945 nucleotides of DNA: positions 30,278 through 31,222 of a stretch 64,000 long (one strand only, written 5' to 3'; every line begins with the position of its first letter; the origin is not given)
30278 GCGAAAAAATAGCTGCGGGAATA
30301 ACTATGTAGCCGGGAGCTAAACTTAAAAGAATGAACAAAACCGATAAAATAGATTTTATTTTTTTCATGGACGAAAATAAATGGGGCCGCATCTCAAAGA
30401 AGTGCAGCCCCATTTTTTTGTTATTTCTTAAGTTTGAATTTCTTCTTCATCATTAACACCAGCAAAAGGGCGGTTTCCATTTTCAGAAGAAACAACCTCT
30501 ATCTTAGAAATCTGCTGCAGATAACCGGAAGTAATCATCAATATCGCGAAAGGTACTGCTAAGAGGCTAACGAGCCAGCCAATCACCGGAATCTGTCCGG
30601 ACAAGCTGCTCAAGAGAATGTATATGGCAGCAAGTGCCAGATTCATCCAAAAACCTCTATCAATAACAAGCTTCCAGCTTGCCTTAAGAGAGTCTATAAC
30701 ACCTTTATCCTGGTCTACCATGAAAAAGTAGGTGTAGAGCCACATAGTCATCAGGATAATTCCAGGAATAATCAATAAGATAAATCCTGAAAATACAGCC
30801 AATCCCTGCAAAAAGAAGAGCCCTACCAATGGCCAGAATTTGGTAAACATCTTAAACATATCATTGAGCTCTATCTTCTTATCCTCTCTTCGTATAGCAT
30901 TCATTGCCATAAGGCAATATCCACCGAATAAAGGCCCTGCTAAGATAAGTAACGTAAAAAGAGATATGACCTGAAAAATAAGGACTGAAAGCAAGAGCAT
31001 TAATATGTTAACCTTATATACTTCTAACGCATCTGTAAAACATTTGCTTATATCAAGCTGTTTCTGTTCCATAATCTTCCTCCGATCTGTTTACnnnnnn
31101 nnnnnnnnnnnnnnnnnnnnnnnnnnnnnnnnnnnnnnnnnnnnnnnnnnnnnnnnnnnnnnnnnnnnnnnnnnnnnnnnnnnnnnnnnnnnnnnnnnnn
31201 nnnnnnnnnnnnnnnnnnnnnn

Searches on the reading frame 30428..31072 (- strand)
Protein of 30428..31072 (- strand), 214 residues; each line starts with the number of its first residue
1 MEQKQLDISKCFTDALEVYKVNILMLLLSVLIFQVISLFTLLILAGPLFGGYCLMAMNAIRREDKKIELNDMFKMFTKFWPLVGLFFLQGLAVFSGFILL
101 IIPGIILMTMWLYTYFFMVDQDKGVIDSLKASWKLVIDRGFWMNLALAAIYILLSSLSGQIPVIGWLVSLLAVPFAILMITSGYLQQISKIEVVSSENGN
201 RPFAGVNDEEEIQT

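Call 70: search_protein_families(library=pfam, proteins=[window:30428-31072:-], max_evalue=0.001)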
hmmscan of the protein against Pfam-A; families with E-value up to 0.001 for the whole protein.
window:30428-31072:- (214 aa): 1 family
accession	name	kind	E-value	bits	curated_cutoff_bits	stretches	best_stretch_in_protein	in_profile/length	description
PF06790.16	UPF0259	-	3.7e-06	27.3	31.4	1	33-137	85-188/248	Uncharacterised protein family (UPF0259)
